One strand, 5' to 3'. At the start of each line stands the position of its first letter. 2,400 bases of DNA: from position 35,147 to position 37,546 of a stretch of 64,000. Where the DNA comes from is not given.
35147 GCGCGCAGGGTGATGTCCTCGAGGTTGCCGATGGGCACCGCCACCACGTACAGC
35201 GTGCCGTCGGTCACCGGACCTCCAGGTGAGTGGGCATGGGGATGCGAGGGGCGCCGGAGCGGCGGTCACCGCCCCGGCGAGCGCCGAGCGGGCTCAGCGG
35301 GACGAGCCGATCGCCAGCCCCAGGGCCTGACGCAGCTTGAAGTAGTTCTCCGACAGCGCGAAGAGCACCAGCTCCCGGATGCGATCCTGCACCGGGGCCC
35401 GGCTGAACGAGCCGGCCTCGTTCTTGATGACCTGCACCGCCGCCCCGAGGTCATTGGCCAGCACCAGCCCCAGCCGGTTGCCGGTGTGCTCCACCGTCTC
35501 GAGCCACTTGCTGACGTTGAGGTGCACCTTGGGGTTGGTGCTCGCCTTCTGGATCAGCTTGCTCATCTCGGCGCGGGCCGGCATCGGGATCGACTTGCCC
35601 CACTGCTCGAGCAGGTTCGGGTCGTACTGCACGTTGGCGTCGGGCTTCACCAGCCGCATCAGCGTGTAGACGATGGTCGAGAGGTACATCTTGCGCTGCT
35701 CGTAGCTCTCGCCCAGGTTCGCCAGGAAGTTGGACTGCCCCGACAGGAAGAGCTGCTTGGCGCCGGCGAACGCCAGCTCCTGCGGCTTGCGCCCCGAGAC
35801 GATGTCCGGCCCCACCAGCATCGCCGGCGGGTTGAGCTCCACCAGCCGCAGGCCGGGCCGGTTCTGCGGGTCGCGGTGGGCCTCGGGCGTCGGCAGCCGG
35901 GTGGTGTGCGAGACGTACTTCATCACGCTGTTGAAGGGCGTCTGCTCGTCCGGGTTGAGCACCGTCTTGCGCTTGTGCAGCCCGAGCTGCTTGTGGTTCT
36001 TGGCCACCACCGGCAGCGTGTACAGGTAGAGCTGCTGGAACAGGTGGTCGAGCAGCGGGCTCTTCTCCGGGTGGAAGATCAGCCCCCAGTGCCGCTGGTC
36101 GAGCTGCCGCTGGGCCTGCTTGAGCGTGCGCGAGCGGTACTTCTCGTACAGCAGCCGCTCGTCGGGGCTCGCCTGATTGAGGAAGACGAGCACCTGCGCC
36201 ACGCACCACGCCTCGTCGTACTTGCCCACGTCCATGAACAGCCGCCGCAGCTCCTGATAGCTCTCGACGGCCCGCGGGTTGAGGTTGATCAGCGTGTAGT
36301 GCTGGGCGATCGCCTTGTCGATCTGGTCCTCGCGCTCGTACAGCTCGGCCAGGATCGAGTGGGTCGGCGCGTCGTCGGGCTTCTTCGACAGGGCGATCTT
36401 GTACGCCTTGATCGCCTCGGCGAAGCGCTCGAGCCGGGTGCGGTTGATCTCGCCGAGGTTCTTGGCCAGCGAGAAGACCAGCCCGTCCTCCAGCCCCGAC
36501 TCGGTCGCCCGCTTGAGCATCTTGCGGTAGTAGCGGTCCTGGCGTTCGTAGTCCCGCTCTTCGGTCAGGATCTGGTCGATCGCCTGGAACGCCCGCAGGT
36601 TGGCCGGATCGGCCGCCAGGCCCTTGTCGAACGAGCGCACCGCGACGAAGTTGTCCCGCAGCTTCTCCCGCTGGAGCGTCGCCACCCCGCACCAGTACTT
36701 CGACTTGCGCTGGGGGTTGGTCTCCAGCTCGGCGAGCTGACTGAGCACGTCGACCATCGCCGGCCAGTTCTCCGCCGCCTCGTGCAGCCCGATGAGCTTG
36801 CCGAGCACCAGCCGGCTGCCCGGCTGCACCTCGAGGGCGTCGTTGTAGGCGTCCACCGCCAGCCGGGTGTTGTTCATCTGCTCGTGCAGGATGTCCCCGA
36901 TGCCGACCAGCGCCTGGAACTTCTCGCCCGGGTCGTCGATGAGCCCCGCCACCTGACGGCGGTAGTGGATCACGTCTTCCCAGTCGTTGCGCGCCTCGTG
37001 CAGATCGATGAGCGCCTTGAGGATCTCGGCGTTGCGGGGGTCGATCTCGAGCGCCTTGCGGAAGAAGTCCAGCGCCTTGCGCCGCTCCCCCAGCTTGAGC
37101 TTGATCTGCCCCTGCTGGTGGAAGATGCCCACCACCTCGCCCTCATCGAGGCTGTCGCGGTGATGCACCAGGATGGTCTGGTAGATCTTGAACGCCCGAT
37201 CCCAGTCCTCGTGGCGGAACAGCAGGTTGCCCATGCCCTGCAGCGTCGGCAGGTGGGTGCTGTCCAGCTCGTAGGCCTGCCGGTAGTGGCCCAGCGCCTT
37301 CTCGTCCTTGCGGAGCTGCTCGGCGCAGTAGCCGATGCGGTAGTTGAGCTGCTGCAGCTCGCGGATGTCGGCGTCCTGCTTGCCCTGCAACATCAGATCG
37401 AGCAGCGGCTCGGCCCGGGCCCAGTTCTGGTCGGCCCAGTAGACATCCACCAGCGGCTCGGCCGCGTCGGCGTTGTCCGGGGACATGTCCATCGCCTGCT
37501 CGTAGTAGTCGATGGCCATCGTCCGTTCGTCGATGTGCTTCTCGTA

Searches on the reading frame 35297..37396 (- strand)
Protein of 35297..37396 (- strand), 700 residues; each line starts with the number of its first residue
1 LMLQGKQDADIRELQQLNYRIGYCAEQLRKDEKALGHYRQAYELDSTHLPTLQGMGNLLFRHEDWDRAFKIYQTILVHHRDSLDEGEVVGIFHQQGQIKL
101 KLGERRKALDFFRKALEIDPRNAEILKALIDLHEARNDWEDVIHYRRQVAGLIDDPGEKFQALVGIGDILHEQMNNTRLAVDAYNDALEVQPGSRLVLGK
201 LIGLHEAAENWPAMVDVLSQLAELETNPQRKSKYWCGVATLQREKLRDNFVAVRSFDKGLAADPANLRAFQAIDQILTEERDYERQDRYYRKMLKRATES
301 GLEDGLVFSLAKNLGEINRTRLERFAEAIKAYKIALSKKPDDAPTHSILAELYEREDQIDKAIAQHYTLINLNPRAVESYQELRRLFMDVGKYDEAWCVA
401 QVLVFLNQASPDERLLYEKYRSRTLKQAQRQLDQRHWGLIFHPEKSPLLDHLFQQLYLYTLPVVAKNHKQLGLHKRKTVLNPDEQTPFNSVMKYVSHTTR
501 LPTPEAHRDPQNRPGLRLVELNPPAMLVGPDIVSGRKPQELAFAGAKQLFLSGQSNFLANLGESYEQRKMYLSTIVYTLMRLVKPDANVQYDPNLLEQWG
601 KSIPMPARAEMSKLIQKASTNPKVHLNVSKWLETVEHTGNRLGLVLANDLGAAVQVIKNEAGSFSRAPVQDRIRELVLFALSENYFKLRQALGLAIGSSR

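Call 32: find_homologous_proteins(query=window:35297-37396:-, max_evalue=1e-10)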
Query window:35297-37396:- (700 aa): 51 proteins with E <= 1e-10 among 8000 candidates.
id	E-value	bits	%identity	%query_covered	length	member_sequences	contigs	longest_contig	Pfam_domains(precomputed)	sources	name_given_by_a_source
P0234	0.0e+0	1019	62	100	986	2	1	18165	PF13431.13,PF23914.2,PF13414.13,PF13176.13,PF13428.13,PF25064.2,PF14559.13,PF00515.35,PF13424.13,PF13432.13,PF13181.13,PF07719.24,PF13174.13,PF20308.5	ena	-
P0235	6.1e-296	1001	58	100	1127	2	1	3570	PF23914.2,PF10579.15,PF13176.13,PF13428.13,PF25064.2,PF14559.13,PF00515.35,PF13424.13,PF14938.13,PF13432.13,PF13429.13,PF13181.13,PF07719.24,PF13174.13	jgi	jgi:tetratricopeptide (TPR) repeat protein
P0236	7.0e-271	919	58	91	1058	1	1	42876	PF13431.13,PF23914.2,PF13414.13,PF13176.13,PF13428.13,PF25064.2,PF14559.13,PF13371.13,PF00515.35,PF13424.13,PF13432.13,PF13181.13,PF07719.24,PF13174.13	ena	-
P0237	6.3e-231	787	56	94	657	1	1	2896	PF13431.13,PF13414.13,PF13176.13,PF13428.13,PF14559.13,PF24575.2,PF00515.35,PF13424.13,PF13432.13,PF13181.13,PF07719.24,PF13174.13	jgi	jgi:tetratricopeptide (TPR) repeat protein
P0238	1.1e-218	746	52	92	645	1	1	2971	PF13431.13,PF23914.2,PF13414.13,PF13176.13,PF13428.13,PF25064.2,PF14559.13,PF00515.35,PF13424.13,PF13432.13,PF13181.13,PF07719.24,PF13174.13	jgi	jgi:tetratricopeptide (TPR) repeat protein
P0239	1.3e-211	723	61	77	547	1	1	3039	PF14559.13,PF00515.35,PF13424.13,PF13176.13,PF13432.13,PF13428.13,PF13181.13,PF25064.2,PF07719.24,PF13174.13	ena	-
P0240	8.5e-208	710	57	82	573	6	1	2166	PF14559.13,PF00515.35,PF13424.13,PF13176.13,PF13432.13,PF13428.13,PF13429.13,PF13181.13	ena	-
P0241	2.3e-202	692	60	76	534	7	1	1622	PF14559.13,PF23914.2,PF13414.13,PF00515.35,PF13176.13,PF13432.13,PF13428.13,PF13429.13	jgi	jgi:tetratricopeptide (TPR) repeat protein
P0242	5.2e-199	681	60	75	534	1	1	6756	PF14559.13,PF13176.13,PF13429.13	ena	-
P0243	2.3e-174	600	56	71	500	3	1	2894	PF14559.13,PF00515.35,PF13424.13,PF13176.13,PF13432.13,PF13428.13,PF13181.13,PF07719.24,PF13174.13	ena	-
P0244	2.1e-167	577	39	98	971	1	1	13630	PF25063.1,PF13431.13,PF23914.2,PF13414.13,PF13176.13,PF13428.13,PF25064.2,PF13374.13,PF14559.13,PF13371.13,PF00515.35,PF13424.13,PF13432.13,PF13429.13,PF13181.13,PF07719.24,PF13174.13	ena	-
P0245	2.1e-165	570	38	98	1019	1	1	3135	PF13431.13,PF23914.2,PF13414.13,PF13176.13,PF13428.13,PF25064.2,PF14559.13,PF00515.35,PF13424.13,PF13432.13,PF13181.13,PF07719.24,PF13174.13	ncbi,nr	ncbi:MAG: tetratricopeptide repeat protein, partial [Deltaproteobacteria bacterium]|nr:tetratricopep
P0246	3.5e-159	549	36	98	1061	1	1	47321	PF13431.13,PF23914.2,PF13414.13,PF13176.13,PF13428.13,PF25064.2,PF14559.13,PF00515.35,PF13424.13,PF14938.13,PF13432.13,PF13181.13,PF07719.24,PF13174.13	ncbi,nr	ncbi:MAG: tetratricopeptide repeat protein [Proteobacteria bacterium]|nr:tetratricopeptide repeat pr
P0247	1.3e-154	534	38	99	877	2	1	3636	PF13431.13,PF23914.2,PF13414.13,PF25058.2,PF13176.13,PF13428.13,PF25064.2,PF14559.13,PF00515.35,PF13424.13,PF14938.13,PF13432.13,PF13429.13,PF13181.13,PF07719.24,PF13174.13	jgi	-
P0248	9.7e-153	528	39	99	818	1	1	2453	PF13431.13,PF23914.2,PF13414.13,PF13176.13,PF13428.13,PF25064.2,PF14559.13,PF00515.35,PF12895.14,PF13424.13,PF14938.13,PF13432.13,PF13429.13,PF13181.13,PF07719.24,PF13174.13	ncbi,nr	ncbi:MAG: tetratricopeptide repeat protein, partial [Myxococcales bacterium]|nr:tetratricopeptide re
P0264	2.4e-110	388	34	96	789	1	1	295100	PF14559.13,PF23914.2,PF13414.13,PF00515.35,PF13424.13,PF13176.13,PF13428.13,PF13181.13,PF07719.24,PF13174.13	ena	-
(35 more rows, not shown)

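Call 33: find_encoding_contigs(protein=P0236, flank=8000, max_places=1)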
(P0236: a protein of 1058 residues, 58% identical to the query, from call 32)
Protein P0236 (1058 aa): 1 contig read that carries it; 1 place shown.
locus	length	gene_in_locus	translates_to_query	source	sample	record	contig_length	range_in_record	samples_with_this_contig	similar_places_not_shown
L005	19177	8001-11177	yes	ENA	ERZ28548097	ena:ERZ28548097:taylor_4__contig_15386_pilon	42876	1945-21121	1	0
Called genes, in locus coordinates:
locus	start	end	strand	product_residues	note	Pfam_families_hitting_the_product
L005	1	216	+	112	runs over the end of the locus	-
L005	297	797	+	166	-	-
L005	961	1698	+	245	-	PF14559:TPR_19 (faint), PF13176:TPR_7 (faint)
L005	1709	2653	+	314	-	PF13176:TPR_7 (faint), PF13174:TPR_6 (faint)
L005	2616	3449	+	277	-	PF13176:TPR_7 (faint), PF13424:TPR_12 (faint)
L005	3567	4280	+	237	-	PF13174:TPR_6 (faint), PF13428:TPR_14 (faint), PF13176:TPR_7 (faint), PF14559:TPR_19 (faint)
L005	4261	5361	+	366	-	PF13176:TPR_7 (faint), PF13174:TPR_6 (faint)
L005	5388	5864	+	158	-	-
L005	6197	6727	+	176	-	PF13176:TPR_7 (faint)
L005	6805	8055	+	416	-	PF07719:TPR_2 (faint), PF13174:TPR_6 (faint), PF23914:TPR_CcmH_CycH (faint), PF00515:TPR_1 (faint), PF13176:TPR_7 (faint), PF13414:TPR_11 (faint), PF14559:TPR_19 (faint), PF25064:ARM_TT21_5th (faint)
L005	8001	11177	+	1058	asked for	PF13176:TPR_7 (faint), PF13424:TPR_12 (faint), PF13428:TPR_14 (faint), PF23914:TPR_CcmH_CycH (faint), PF25064:ARM_TT21_5th (faint), PF00515:TPR_1 (faint), PF07719:TPR_2 (faint), PF13432:TPR_16 (weak), +6 more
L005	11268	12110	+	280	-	PF00590:TP_methylase, PF23016:RsmI_C (weak)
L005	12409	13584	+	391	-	PF01039:Carboxyl_trans, PF03255:ACCA (weak)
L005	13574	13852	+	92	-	PF01039:Carboxyl_trans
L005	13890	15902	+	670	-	PF00289:Biotin_carb_N, PF02222:ATP-grasp, PF02786:CPSase_L_D2, PF07478:Dala_Dala_lig_C, PF02785:Biotin_carb_C, PF21139:BT_MCC_alpha (weak), PF00364:Biotin_lipoyl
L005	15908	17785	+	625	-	PF08351:TmcA_N, PF05127:NAT10_TcmA_helicase, PF13718:GNAT_acetyltr_2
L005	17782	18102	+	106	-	-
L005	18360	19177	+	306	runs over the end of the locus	PF01209:Ubie_methyltran, PF01728:FtsJ (weak), PF13489:Methyltransf_23, PF01135:PCMT (weak), PF08241:Methyltransf_11, PF08242:Methyltransf_12, PF13649:Methyltransf_25, PF13847:Methyltransf_31, +2 more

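Call 34: find_encoding_contigs(protein=P0246, flank=8000, max_places=1)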
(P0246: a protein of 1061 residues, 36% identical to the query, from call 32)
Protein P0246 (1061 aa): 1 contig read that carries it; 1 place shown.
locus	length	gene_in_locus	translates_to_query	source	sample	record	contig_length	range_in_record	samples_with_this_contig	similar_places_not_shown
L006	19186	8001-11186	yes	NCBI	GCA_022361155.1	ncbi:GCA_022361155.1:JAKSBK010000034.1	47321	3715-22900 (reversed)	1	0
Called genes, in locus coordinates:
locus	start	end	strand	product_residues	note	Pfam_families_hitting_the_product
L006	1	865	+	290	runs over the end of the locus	-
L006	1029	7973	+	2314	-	PF13176:TPR_7 (faint), PF13429:TPR_15 (faint), PF00515:TPR_1 (faint), PF07719:TPR_2 (faint), PF13174:TPR_6 (faint), PF13181:TPR_8 (faint), PF13414:TPR_11 (faint), PF13424:TPR_12 (faint), +6 more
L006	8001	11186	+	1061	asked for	PF00515:TPR_1 (faint), PF07719:TPR_2 (faint), PF13174:TPR_6 (faint), PF13176:TPR_7 (faint), PF13181:TPR_8 (faint), PF13414:TPR_11 (faint), PF14559:TPR_19 (weak), PF13424:TPR_12, +6 more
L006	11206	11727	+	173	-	PF02367:TsaE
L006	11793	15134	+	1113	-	PF25596:CPSase_L_D1, PF02222:ATP-grasp, PF02786:CPSase_L_D2, PF02787:CPSase_L_D3, PF25596:CPSase_L_D1, PF02222:ATP-grasp (weak), PF02786:CPSase_L_D2, PF02142:MGS, +4 more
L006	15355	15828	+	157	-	PF03449:GreA_GreB_N, PF01272:GreA_GreB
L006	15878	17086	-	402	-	PF10756:bPH_6 (faint)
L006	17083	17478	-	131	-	-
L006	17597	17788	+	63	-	PF00830:Ribosomal_L28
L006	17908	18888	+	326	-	PF00849:PseudoU_synth_2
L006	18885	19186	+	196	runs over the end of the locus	-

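Call 35: find_encoding_contigs(protein=P0264, flank=8000, max_places=1)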
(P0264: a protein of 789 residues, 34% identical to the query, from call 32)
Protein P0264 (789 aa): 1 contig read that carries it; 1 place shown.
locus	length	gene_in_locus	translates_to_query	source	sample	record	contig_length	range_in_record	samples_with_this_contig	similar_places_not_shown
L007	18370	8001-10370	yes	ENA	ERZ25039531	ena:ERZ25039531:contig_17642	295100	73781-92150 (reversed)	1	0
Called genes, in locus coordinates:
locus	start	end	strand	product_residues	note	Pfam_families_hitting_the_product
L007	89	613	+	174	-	PF13176:TPR_7 (faint)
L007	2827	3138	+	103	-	-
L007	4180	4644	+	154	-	PF13176:TPR_7 (faint)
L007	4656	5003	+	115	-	-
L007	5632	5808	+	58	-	-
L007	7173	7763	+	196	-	PF13174:TPR_6 (faint), PF13176:TPR_7 (faint), PF13428:TPR_14 (faint), PF13181:TPR_8 (faint), PF14559:TPR_19 (weak)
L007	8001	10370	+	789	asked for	PF00515:TPR_1 (faint), PF07719:TPR_2 (faint), PF13174:TPR_6 (faint), PF13176:TPR_7 (faint), PF13181:TPR_8 (faint), PF13428:TPR_14 (faint), PF14559:TPR_19 (faint), PF13424:TPR_12, +2 more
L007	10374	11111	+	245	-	-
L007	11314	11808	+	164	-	PF08668:HDOD (faint), PF01966:HD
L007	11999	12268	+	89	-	-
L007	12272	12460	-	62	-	-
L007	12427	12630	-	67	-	PF06182:ABC2_membrane_6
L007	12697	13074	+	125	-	-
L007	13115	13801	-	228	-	-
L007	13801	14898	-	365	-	PF00005:ABC_tran, PF13304:AAA_21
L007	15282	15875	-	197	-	PF00480:ROK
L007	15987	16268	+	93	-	-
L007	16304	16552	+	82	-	-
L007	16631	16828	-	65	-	-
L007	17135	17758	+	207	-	PF00072:Response_reg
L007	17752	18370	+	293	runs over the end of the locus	PF00158:Sigma54_activat, PF07728:AAA_5 (weak), PF14532:Sigma54_activ_2, PF25601:AAA_lid_14, PF02954:HTH_8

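Call 63: search_protein_families(library=ncbifam, proteins=[L088:1875-3188:+, L088:4961-5203:+, L088:5277-7202:+, L088:7308-7937:+, L088:8053-9846:+, L088:22418-24487:+, L088:24676-25623:+], max_evalue=0.00001)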
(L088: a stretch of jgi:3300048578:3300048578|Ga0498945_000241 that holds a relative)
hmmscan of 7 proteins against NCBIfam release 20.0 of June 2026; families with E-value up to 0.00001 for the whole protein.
L088:1875-3188:+ (437 aa): 0 families

L088:4961-5203:+ (80 aa): 1 family
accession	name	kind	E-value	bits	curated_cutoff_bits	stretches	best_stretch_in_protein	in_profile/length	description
NF033764.1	gliding_CglF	equivalog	9.9e-37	124.9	90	1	6-80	4-88/88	adventurous gliding motility protein CglF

L088:5277-7202:+ (641 aa): 8 families
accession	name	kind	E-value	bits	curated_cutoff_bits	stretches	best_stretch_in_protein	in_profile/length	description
NF033760.1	gliding_GltG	equivalog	1.9e-292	971.6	650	1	1-639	1-649/650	adventurous gliding motility protein GltG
NF033768.1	myxo_SS_tail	domain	6.2e-34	116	40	1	544-635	1-91/92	AgmX/PglI C-terminal domain-containing protein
NF033761.1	gliding_GltJ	equivalog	8.7e-14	51.5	450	1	542-635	579-671/671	adventurous gliding motility protein GltJ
NF041660.2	oxygluDhInhib_OdhI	equivalog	1.1e-11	44.8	200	1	21-91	53-122/130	oxoglutarate dehydrogenase inhibitor Odhl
NF049868.1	FhaB_Rv0019c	equivalog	3.6e-11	43.4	125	1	6-95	68-157/158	FHA domain-containing protein FhaB/FipA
NF052573.1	HisKinEspAMyxo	equivalog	4.3e-10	38.3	1400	1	28-94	50-116/755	serine histidine kinase EspA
TIGR03354.1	VI_FHA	hypoth_equivalog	7.5e-10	39.2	120.25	1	17-176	17-169/420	type VI secretion system-associated FHA domain protein TagH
TIGR01352.1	tonB_Cterm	subfamily_domain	1.5e-06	28.5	27.1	1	574-636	12-74/76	TonB family protein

L088:7308-7937:+ (209 aa): 1 family
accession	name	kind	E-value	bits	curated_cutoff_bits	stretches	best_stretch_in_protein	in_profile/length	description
NF033755.1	gliding_CglE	equivalog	2.4e-45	154.5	70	1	37-209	1-172/172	adventurous gliding motility protein CglE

L088:8053-9846:+ (597 aa): 0 families

L088:22418-24487:+ (689 aa): 4 families
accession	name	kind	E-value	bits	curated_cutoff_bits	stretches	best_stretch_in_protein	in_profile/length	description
NF033761.1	gliding_GltJ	equivalog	1.8e-201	671.8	450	1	1-689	1-671/671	adventurous gliding motility protein GltJ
NF033768.1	myxo_SS_tail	domain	3.8e-18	65.4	40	1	601-689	3-91/92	AgmX/PglI C-terminal domain-containing protein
TIGR02098.1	MJ0042_CXXC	domain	2e-13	49.8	20.9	1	1-35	1-35/38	MJ0042-type zinc finger domain-containing protein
NF033760.1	gliding_GltG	equivalog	2e-09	36.5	650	1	591-689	546-645/650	adventurous gliding motility protein GltG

L088:24676-25623:+ (315 aa): 0 families
